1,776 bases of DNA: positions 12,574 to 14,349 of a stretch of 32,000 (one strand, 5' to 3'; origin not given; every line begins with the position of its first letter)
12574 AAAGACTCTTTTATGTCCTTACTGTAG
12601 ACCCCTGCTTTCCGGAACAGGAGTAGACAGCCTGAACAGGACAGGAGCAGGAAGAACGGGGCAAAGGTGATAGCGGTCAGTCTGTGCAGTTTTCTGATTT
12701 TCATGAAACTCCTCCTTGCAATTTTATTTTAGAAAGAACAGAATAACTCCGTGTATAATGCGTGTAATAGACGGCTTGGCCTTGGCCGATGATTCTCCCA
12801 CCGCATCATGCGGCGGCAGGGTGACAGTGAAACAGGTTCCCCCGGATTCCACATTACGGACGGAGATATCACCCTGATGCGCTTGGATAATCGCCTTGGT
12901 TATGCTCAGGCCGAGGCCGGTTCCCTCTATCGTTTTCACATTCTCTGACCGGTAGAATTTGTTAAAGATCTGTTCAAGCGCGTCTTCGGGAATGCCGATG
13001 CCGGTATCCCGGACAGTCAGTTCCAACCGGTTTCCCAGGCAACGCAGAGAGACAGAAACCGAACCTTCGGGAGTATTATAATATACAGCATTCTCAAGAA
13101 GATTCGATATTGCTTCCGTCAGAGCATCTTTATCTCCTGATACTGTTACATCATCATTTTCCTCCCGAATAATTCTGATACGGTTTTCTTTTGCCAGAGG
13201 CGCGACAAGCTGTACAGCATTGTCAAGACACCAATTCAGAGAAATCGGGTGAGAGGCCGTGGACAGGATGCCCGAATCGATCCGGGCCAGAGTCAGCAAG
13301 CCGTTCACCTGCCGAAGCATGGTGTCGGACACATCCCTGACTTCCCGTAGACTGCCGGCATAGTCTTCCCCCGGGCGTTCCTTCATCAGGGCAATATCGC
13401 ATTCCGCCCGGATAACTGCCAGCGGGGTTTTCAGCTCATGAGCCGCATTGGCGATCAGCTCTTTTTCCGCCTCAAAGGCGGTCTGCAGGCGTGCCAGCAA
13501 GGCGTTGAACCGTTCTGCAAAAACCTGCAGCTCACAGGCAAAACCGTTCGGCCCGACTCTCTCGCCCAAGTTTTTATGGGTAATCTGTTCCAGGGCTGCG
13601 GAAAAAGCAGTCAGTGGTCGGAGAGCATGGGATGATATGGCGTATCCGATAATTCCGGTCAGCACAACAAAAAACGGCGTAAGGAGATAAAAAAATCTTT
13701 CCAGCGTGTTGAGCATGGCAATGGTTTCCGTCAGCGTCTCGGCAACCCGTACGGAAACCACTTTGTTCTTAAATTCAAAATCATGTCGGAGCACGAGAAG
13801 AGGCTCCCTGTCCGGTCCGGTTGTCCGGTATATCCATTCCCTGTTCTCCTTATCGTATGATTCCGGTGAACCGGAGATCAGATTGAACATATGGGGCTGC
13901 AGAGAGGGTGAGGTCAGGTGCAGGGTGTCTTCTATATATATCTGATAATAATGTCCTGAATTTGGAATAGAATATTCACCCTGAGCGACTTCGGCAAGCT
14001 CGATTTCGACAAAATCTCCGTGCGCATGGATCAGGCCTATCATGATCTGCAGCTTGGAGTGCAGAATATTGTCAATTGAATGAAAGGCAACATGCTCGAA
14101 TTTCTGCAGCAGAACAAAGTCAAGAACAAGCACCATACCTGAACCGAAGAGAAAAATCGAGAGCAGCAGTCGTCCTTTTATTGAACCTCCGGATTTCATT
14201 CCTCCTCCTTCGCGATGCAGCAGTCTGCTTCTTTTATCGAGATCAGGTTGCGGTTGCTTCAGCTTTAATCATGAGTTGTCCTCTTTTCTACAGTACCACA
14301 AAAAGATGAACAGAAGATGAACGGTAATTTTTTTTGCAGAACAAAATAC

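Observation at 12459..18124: Three copies of an 11-bp-phased direct-repeat operator tie an OmpR-type regulator, a sensor kinase and uncharacterised secreted proteins into one putative regulon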

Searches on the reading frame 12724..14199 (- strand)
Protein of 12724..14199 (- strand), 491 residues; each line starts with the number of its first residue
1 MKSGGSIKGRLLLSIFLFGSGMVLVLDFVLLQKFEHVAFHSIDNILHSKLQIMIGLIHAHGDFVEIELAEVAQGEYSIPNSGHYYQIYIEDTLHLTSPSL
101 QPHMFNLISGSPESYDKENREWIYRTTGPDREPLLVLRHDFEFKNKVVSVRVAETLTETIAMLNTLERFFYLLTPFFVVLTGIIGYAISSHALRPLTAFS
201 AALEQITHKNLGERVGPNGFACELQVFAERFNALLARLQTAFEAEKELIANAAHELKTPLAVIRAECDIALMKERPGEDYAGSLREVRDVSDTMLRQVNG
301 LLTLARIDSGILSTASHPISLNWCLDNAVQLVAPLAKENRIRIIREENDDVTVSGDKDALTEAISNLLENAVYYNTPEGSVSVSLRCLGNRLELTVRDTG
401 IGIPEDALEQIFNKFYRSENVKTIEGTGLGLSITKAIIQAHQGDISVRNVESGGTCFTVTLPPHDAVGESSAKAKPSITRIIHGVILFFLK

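Call 3: search_protein_families(library=pfam, proteins=[window:12724-14199:-], max_evalue=0.1)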
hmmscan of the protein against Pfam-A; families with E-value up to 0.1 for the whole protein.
window:12724-14199:- (491 aa): 4 families
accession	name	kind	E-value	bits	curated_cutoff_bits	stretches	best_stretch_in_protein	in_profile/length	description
PF02518.31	HATPase_c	-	2.4e-32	112.1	26.4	1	355-463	1-109/111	Histidine kinase-, DNA gyrase B-, and HSP90-like ATPase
PF00512.31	HisKA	-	5.3e-13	49.3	26.9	1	246-310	3-66/66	His Kinase A (phospho-acceptor) domain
PF13581.12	HATPase_c_2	-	7e-05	23.3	27.4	1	359-459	35-125/127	Histidine kinase-like ATPase domain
PF13589.12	HATPase_c_3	-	0.1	13.1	25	0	361-422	4-63/137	Histidine kinase-, DNA gyrase B-, and HSP90-like ATPase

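Call 4: search_protein_families(library=ncbifam, proteins=[window:12724-14199:-], max_evalue=0.1)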
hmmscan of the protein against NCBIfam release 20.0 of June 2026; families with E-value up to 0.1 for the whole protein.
window:12724-14199:- (491 aa): 93 families (the best 25 are shown)
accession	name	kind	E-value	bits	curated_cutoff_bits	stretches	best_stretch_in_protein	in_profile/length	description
TIGR01386.1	cztS_silS_copS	subfamily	1.1e-61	209.2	292.55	1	136-462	132-457/457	heavy metal sensor histidine kinase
NF046044.1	PnpS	equivalog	1.4e-48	165.9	400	1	243-462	168-390/390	two-component system histidine kinase PnpS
NF033092.0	HK_WalK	equivalog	1.1e-46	159.6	725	2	245-462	372-593/594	cell wall metabolism sensor histidine kinase WalK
NF041735.1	hist_kin_RppB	equivalog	1.5e-45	155.8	400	1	242-462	213-438/438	two-component system sensor histidine kinase RppB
TIGR02966.1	phoR_proteo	equivalog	5.6e-45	153.8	334.2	1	243-461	112-333/333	phosphate regulon sensor histidine kinase PhoR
NF052314.1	T9SS_HK_PorY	subfamily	6.8e-45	153.9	350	1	112-459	78-416/418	PorY family sensor histidine kinase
NF008312.0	PRK11100.1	equivalog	8.5e-44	150.2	356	1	152-463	166-474/477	two-component system sensor histidine kinase CreC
NF047874.1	MASE3_PAS_HK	subfamily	9e-41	140.4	560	1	230-475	383-636/655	MASE3 domain-containing sensor histidine kinase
NF012163.2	BaeS_SmeS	equivalog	2.3e-40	138.9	500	1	157-462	153-457/457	sensor histidine kinase efflux regulator BaeS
NF007345.0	PRK09835.1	subfamily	2.6e-40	138.4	423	1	183-463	201-480/482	Cu(+)/Ag(+) sensor histidine kinase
NF007837.0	PRK10549.1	equivalog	9.6e-38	130.1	603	1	165-465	161-460/466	envelope stress sensor histidine kinase BaeS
NF007793.0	PRK10490.1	equivalog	1.3e-37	129.3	1123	1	236-465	654-884/895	two-component system sensor histidine kinase KdpD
NF008025.0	PRK10755.1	equivalog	2e-37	128.7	314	1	175-463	74-356/362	two-component system sensor histidine kinase PmrB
NF045903.1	CuHisKinLciSLeg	equivalog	4.8e-37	128.2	700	1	179-461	73-356/357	copper-responsive two-component system sensor histidine kinase LciS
TIGR02956.1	TMAO_torS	equivalog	2e-35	122.2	676.5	1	240-474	459-693/967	TMAO reductase system sensor histidine kinase/response regulator TorS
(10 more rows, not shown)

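Call 10: find_homologous_proteins(query=window:12724-14199:-, max_evalue=1e-30)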
Query window:12724-14199:- (491 aa): 1666 proteins with E <= 1e-30 among 8000 candidates; the best 120 are listed.
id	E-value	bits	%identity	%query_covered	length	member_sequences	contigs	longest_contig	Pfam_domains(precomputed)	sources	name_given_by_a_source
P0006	0.0e+0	1090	100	100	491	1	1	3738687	PF02518.32,PF00512.32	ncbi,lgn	ncbi:MAG: sensor histidine kinase [Candidatus Electrothrix sp. YB6]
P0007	5.3e-229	779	72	98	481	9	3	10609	PF00672.31,PF02518.32,PF00512.32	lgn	-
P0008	2.9e-228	776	74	95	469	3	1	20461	PF02518.32,PF00512.32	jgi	jgi:signal transduction histidine kinase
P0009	1.2e-226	771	75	95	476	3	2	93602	PF00672.31,PF02518.32,PF00512.32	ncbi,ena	-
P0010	1.5e-226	771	73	95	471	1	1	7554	PF02518.32,PF00512.32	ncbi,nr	ncbi:MAG: sensor histidine kinase [Candidatus Electrothrix sp. AX5]|nr:sensor histidine kinase [Cand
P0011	2.1e-223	760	73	95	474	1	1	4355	PF02518.32,PF00512.32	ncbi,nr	ncbi:MAG: sensor histidine kinase [Candidatus Electrothrix sp. GM3_4]|nr:sensor histidine kinase [Ca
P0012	9.3e-223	758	73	95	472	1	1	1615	PF02518.32,PF00512.32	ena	-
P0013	2.1e-222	757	72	96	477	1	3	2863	PF02518.32,PF00512.32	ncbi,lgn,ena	-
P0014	4.7e-221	753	73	95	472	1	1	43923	PF02518.32,PF00512.32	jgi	jgi:signal transduction histidine kinase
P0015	2.0e-220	750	72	98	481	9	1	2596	PF02518.32,PF00512.32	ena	-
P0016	2.0e-220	750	70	97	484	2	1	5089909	PF02518.32,PF00512.32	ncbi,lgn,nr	ncbi:MAG: HAMP domain-containing sensor histidine kinase [Candidatus Electrothrix scaldis]|nr:MAG: H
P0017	9.5e-219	745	72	96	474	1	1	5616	PF02518.32,PF00512.32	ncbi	-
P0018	5.9e-215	732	71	94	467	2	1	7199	PF13581.13,PF02518.32,PF00512.32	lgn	-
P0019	2.1e-214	731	71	95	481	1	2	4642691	PF00672.31,PF02518.32,PF00512.32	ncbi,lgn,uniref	ncbi:MAG: ATP-binding protein [Candidatus Electrothrix sp. GW3-4]|uniref:sensor histidine kinase n=1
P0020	1.3e-212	725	70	94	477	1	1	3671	PF13581.13,PF02518.32,PF00512.32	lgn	-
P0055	1.0e-127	445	47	93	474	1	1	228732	PF00672.31,PF26769.1,PF13581.13,PF02518.32,PF00512.32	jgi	jgi:heavy metal sensor kinase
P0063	1.0e-125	438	45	93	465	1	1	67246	PF00672.31,PF02518.32,PF00512.32,PF13589.13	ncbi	-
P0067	7.7e-125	435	48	93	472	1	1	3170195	PF00672.31,PF26769.1,PF02518.32,PF00512.32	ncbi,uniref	ncbi:MAG: sensor histidine kinase [Candidatus Electronema sp. V4]|uniref:sensor histidine kinase n=1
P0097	4.3e-113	397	44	93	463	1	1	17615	PF13581.13,PF02518.32,PF00512.32,PF14501.13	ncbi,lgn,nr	ncbi:MAG: GHKL domain-containing protein [Nitrospirae bacterium]|nr:GHKL domain-containing protein [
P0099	2.5e-112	394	41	96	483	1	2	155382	PF00672.31,PF13581.13,PF02518.32,PF00512.32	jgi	jgi:heavy metal sensor kinase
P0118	9.5e-109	382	41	94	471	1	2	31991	PF00672.31,PF13581.13,PF02518.32,PF00512.32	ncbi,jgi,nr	ncbi:MAG: sensor histidine kinase [Nitrospiraceae bacterium]|nr:MAG: sensor histidine kinase [Nitros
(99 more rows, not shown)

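Call 13: find_encoding_contigs(protein=P0016, flank=10000, max_places=2)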
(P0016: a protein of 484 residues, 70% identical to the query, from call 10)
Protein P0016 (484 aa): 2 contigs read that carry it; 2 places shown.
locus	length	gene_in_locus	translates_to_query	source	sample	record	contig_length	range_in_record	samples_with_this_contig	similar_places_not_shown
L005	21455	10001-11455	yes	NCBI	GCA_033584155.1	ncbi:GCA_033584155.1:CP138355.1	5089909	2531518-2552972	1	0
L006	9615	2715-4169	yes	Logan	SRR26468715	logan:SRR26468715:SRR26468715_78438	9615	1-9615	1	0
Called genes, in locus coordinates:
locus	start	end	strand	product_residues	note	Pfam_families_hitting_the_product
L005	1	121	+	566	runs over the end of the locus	-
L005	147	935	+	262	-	PF13424:TPR_12 (faint), PF13432:TPR_16 (faint), PF00515:TPR_1 (faint), PF07719:TPR_2 (faint), PF13181:TPR_8 (faint), PF13428:TPR_14 (faint), PF21033:RMD1-3, PF13414:TPR_11 (faint), +2 more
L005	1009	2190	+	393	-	PF00465:Fe-ADH, PF13685:Fe-ADH_2, PF25137:ADH_Fe_C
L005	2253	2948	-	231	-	PF13511:DUF4124 (weak), PF00462:Glutaredoxin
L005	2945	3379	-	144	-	PF02077:SURF4, PF05514:HR_lesion (faint), PF07681:DoxX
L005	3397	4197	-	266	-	PF02517:Rce1-like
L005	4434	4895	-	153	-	PF13682:CZB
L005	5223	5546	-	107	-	-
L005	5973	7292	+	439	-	PF06782:UPF0236 (weak)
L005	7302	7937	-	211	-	-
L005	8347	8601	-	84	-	-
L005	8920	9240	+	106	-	-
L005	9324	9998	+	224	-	PF00072:Response_reg, PF00486:Trans_reg_C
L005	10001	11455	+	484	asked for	PF00512:HisKA, PF02518:HATPase_c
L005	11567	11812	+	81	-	-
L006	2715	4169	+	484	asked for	PF00512:HisKA, PF02518:HATPase_c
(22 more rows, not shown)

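Call 14: find_encoding_contigs(protein=P0019, flank=10000, max_places=2)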
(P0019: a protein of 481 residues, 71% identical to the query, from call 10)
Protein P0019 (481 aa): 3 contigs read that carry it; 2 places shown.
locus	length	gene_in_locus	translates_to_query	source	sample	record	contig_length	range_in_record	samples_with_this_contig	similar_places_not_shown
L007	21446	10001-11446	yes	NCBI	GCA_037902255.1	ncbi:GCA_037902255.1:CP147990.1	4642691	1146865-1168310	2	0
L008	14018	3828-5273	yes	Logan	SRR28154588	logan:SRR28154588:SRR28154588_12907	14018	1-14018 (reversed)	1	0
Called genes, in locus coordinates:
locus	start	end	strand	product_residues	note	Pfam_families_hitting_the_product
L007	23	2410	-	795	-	PF13855:LRR_8, PF23598:LRR_14, PF13855:LRR_8, PF13855:LRR_8, PF23598:LRR_14, PF13855:LRR_8, PF00025:Arf, PF00071:Ras, +10 more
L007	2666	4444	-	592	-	PF08439:Peptidase_M3_N, PF01432:Peptidase_M3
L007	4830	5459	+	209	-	-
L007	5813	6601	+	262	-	PF13431:TPR_17 (faint), PF07719:TPR_2 (faint), PF13424:TPR_12 (faint), PF13432:TPR_16 (faint), PF00515:TPR_1 (faint), PF13181:TPR_8 (faint), PF13428:TPR_14 (faint), PF21033:RMD1-3, +1 more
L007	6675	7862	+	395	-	PF00465:Fe-ADH, PF13685:Fe-ADH_2, PF25137:ADH_Fe_C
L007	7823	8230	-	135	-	PF02077:SURF4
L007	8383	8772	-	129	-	-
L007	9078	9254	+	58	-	-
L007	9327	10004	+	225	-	PF00072:Response_reg, PF00486:Trans_reg_C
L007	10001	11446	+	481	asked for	PF00672:HAMP (faint), PF00512:HisKA, PF02518:HATPase_c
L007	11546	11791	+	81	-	PF03929:PepSY_TM (faint)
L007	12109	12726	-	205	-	PF18914:DUF5666 (faint)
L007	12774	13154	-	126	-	-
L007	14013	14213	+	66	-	PF00313:CSD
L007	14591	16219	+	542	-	PF00005:ABC_tran, PF02463:SMC_N (faint), PF13304:AAA_21 (faint), PF12848:ABC_tran_Xtn, PF00005:ABC_tran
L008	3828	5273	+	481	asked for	PF00672:HAMP (faint), PF00512:HisKA, PF02518:HATPase_c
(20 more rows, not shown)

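Call 15: find_encoding_contigs(protein=P0009, flank=10000, max_places=2)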
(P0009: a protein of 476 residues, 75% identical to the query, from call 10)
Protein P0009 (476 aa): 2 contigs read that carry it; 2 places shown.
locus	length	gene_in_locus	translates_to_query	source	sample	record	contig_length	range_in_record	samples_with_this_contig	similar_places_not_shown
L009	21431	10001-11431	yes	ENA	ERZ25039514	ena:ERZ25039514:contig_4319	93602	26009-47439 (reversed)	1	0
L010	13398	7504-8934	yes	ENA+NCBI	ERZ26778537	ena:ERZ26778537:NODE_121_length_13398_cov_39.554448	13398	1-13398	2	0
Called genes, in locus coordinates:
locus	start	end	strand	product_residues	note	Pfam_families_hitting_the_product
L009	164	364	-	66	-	PF00313:CSD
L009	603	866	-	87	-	PF00076:RRM_1, PF16367:RRM_7 (weak)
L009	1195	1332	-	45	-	-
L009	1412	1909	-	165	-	PF00916:Sulfate_transp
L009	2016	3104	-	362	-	PF01008:IF-2B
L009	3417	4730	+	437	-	PF00037:Fer4, PF12797:Fer4_2 (weak), PF12837:Fer4_6 (weak), PF13237:Fer4_10 (weak), PF25160:LdpA_Fe-S-bd (weak), PF12838:Fer4_7, PF13187:Fer4_9 (weak)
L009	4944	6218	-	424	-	PF13433:Peripla_BP_5, PF13458:Peripla_BP_6, PF01094:ANF_receptor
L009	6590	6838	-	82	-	PF04226:Transgly_assoc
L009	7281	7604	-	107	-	-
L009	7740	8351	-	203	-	-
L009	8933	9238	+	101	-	-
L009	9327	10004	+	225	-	PF00072:Response_reg, PF00486:Trans_reg_C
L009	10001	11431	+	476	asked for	PF00672:HAMP (faint), PF00512:HisKA, PF02518:HATPase_c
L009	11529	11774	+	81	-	PF03929:PepSY_TM (faint)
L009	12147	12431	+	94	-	-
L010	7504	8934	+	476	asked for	PF00672:HAMP (faint), PF00512:HisKA, PF02518:HATPase_c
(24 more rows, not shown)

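Call 16: find_encoding_contigs(protein=P0067, flank=10000, max_places=2)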
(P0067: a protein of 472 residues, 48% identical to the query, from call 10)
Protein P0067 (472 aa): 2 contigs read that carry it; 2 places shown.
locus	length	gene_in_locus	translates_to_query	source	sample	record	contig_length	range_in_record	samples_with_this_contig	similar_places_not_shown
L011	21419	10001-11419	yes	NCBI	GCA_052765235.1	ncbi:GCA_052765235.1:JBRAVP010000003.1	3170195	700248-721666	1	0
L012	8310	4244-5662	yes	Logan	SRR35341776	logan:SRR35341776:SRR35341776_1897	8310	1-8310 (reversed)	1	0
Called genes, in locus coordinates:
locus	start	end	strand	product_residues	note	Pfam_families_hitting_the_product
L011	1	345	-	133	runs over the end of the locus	-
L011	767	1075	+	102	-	-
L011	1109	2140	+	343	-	PF13183:Fer4_8 (faint), PF00037:Fer4 (faint), PF13247:Fer4_11, PF12838:Fer4_7 (weak), PF12797:Fer4_2 (weak), PF13237:Fer4_10 (weak), PF13187:Fer4_9 (weak), PF13247:Fer4_11, +4 more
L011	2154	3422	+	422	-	PF03916:NrfD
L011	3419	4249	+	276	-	PF14522:Cytochrome_C7 (faint)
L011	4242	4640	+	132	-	PF14522:Cytochrome_C7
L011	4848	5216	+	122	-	PF18914:DUF5666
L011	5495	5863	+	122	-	PF18914:DUF5666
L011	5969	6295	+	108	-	-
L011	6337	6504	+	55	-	-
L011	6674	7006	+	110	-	-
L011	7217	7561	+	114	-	PF18914:DUF5666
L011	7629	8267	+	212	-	PF18914:DUF5666 (faint)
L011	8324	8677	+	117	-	PF18914:DUF5666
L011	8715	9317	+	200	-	PF01292:Ni_hydr_CYTB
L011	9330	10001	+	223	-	PF00072:Response_reg, PF00486:Trans_reg_C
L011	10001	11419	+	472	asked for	PF00672:HAMP, PF26769:HAMP_PhoQ (faint), PF00512:HisKA, PF02518:HATPase_c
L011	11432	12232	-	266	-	PF00899:ThiF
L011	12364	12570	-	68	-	PF02597:ThiS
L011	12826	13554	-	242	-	PF00194:Carb_anhydrase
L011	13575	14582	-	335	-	PF00044:Gp_dh_N, PF02800:Gp_dh_C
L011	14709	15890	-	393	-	PF00657:Lipase_GDSL, PF13472:Lipase_GDSL_2 (faint)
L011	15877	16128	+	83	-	-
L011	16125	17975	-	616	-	PF02683:DsbD_TM, PF03190:Thioredox_DsbH (weak), PF13098:Thioredoxin_2, PF13899:Thioredoxin_7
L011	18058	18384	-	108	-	-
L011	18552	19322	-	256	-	PF03922:OmpW, PF13505:OMP_b-brl (weak)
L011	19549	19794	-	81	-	-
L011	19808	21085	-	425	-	-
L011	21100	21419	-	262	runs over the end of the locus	PF07044:DUF1329 (faint), PF17131:TP_0789-like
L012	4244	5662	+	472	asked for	PF00672:HAMP, PF26769:HAMP_PhoQ (faint), PF00512:HisKA, PF02518:HATPase_c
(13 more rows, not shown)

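Call 26: find_related_loci(query=A1, collection=genome_contigs, flank=10000)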
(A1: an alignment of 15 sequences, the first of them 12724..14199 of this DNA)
Query A1 (491 aa) in genome_contigs; peptide patterns used: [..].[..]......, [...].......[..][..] (x = any residue, [..] = any of these).
600 stretches matched a pattern (row limit reached: there are more); 586 encode a relative of the query (tblastn E <= 1e-3); the best 80 are kept; 80 distinct loci.
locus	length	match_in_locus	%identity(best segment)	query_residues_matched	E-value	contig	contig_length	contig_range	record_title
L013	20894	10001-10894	33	166-462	1e-51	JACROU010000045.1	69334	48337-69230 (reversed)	MAG: Candidatus Omnitrophota bacterium isolate NC_groundwater_1969_Pr3_S-0.2um_47_3 scaffold_40912, whole genome shotgun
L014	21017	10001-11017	36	133-469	2e-50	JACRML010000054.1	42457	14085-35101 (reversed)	MAG: Deltaproteobacteria bacterium isolate NC_groundwater_1906_Pr3_S2p5_42_12 SR2-18-S2p5_coassembly_scaffold_136004, wh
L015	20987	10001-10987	32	136-462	9e-50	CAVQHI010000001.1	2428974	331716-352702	MAG: uncultured bacterium isolate MFD05684.bin.1.137 genome assembly, contig: contig_11685, whole genome shotgun sequenc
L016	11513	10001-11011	32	129-462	3e-48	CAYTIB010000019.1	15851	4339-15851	MAG TPA_asm: uncultured bacterium isolate SRP092796_co2_525 genome assembly, contig: k141_6762886, whole genome shotgun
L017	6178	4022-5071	33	131-462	2e-47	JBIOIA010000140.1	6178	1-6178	MAG: Gemmatimonadales bacterium isolate GcC11-17 k141_903404_length_6178_cov_26.0000, whole genome shotgun sequence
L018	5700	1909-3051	31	77-462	1e-46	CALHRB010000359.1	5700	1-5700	MAG: Candidatus Kapabacteria bacterium isolate N1_Bin_Bin_40_sub genome assembly, contig: c_000001196019, whole genome s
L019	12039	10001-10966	36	150-462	2e-46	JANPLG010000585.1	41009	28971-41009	MAG: Actinomycetes bacterium isolate VAR_61_concoct_378 VAR_61_k141_1989120, whole genome shotgun sequence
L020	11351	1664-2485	36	191-462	2e-46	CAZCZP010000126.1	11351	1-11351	MAG TPA_asm: uncultured Bifidobacteriaceae bacterium isolate SRP237561_co1_88 genome assembly, contig: NODE_10858_length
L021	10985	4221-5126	32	163-462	1e-45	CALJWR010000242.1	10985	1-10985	MAG: uncultured Verrucomicrobiae bacterium isolate N1_Bin_METABAT__87_sub_1 genome assembly, contig: c_000003343112, who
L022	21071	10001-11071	33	111-462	2e-45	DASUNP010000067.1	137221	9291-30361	MAG TPA_asm: Blastocatellia bacterium isolate SMAG_U1603 k141_1011608, whole genome shotgun sequence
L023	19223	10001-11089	31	141-482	2e-44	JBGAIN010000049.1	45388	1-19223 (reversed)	MAG: Limisphaerales bacterium isolate MAG_MBR_H125.5 MBRH125-5_opera_contig_2286, whole genome shotgun sequence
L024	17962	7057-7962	32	163-462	1e-44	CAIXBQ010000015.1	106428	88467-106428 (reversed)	MAG: uncultured Verrucomicrobia subdivision 3 bacterium isolate MJ-2014_bin-0712 genome assembly, contig: bin-0712:015/1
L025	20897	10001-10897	32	175-462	2e-44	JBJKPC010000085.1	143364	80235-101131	MAG: Candidatus Kryptoniota bacterium isolate Bin_110 S1Ck127_610869_flag_0_multi_20.2891_len_143364, whole genome shotg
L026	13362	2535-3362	36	190-462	3e-44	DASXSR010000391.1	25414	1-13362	MAG TPA_asm: Blastocatellia bacterium isolate SMAG_U4671 k141_2116623, whole genome shotgun sequence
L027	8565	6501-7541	32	117-461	5e-44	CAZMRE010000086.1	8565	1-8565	MAG TPA_asm: uncultured Deferribacteres bacterium isolate binchicken_co164_22 genome assembly, contig: NODE_3165_length_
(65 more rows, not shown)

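Call 30: find_encoding_contigs(protein=P0055, flank=10000, max_places=1)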
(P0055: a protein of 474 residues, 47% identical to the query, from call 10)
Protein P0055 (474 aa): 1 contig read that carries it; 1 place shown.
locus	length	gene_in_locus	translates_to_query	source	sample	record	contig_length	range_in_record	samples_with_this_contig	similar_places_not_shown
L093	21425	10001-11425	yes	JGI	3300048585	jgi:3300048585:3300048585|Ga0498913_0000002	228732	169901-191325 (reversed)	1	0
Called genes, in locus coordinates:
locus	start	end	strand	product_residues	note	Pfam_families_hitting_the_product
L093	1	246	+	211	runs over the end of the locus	PF01081:Aldolase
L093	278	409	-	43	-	-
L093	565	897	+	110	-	-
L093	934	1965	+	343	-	PF13183:Fer4_8 (faint), PF13247:Fer4_11, PF12838:Fer4_7 (weak), PF12797:Fer4_2 (weak), PF13237:Fer4_10 (weak), PF12838:Fer4_7 (weak), PF13187:Fer4_9 (weak), PF13247:Fer4_11, +4 more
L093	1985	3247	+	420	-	PF03916:NrfD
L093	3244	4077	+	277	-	PF14522:Cytochrome_C7 (faint)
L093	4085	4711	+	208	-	PF02085:Cytochrom_CIII (faint), PF14522:Cytochrome_C7, PF14537:Cytochrom_c3_2 (faint), PF14522:Cytochrome_C7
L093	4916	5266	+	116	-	PF18914:DUF5666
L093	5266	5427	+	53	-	-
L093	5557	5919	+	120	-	PF18914:DUF5666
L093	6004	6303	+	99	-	-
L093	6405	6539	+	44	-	-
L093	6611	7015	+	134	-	-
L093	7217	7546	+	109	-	PF18914:DUF5666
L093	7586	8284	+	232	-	PF18914:DUF5666 (faint)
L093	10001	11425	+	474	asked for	PF00672:HAMP, PF26769:HAMP_PhoQ (faint), PF00512:HisKA, PF02518:HATPase_c, PF13581:HATPase_c_2 (faint)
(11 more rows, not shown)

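Call 31: find_encoding_contigs(protein=P0063, flank=10000, max_places=1)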
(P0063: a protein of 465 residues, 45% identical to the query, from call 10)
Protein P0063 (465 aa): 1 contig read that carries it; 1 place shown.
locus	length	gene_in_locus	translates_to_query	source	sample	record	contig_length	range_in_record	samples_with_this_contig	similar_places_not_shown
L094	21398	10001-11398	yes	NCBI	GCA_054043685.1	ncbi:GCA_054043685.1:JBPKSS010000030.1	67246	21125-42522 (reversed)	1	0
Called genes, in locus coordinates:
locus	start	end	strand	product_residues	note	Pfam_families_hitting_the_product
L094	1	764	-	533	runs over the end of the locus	PF12775:AAA_7 (faint), PF13191:AAA_16, PF07728:AAA_5 (faint), PF13401:AAA_22, PF21327:GspA_C39-like, PF01471:PG_binding_1 (weak)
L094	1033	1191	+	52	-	-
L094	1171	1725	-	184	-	PF13271:DUF4062 (weak)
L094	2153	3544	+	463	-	PF02310:B12-binding, PF04055:Radical_SAM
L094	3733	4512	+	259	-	PF03452:Anp1 (faint), PF00535:Glycos_transf_2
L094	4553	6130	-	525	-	-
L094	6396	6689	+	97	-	-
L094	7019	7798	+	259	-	PF18914:DUF5666 (weak)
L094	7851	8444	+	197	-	-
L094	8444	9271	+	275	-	PF02085:Cytochrom_CIII (faint), PF14522:Cytochrome_C7 (faint), PF14537:Cytochrom_c3_2 (faint)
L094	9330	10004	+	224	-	PF00072:Response_reg, PF00486:Trans_reg_C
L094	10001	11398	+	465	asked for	PF00672:HAMP (weak), PF00512:HisKA, PF02518:HATPase_c, PF13589:HATPase_c_3 (weak)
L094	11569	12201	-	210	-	PF01583:APS_kinase, PF13671:AAA_33 (weak)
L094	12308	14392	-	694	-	PF00989:PAS, PF08448:PAS_4, PF13426:PAS_9, PF13185:GAF_2, PF01590:GAF, PF13492:GAF_3, PF01590:GAF, PF13185:GAF_2, +6 more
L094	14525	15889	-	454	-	PF01590:GAF, PF13185:GAF_2, PF13492:GAF_3, PF00990:GGDEF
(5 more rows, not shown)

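Call 32: find_encoding_contigs(protein=P0099, flank=10000, max_places=1)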
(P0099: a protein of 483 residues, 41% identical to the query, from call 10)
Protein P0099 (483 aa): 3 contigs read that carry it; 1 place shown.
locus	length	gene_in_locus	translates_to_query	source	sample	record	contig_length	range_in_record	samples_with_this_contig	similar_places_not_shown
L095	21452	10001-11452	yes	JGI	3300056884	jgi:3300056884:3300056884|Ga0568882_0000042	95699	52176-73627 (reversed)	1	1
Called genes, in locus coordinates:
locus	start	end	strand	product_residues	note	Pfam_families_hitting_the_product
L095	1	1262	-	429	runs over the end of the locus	PF01259:SAICAR_synt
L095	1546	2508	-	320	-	PF00006:ATP-synt_ab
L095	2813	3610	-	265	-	PF00795:CN_hydrolase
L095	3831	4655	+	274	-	PF18914:DUF5666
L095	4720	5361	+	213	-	PF01292:Ni_hydr_CYTB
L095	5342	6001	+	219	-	-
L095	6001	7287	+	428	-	PF14522:Cytochrome_C7 (faint), PF02085:Cytochrom_CIII (faint), PF14537:Cytochrom_c3_2 (faint), PF22113:Mtrc-MtrF_II-IV_dom (faint)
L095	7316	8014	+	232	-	PF01596:Methyltransf_3, PF08704:GCD14 (weak), PF13578:Methyltransf_24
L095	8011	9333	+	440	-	PF00324:AA_permease, PF13520:AA_permease_2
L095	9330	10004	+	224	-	PF00072:Response_reg, PF00486:Trans_reg_C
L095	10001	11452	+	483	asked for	PF00672:HAMP, PF00512:HisKA, PF02518:HATPase_c, PF13581:HATPase_c_2 (weak)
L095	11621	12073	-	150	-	PF00383:dCMP_cyt_deam_1, PF14437:MafB19-deam, PF14439:Bd3614-deam (weak)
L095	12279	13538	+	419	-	PF00579:tRNA-synt_1b, PF22421:SYY_C-terminal (weak), PF01479:S4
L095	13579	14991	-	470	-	PF00483:NTP_transferase, PF22640:ManC_GMP_beta-helix, PF01050:MannoseP_isomer, PF07883:Cupin_2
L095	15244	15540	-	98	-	-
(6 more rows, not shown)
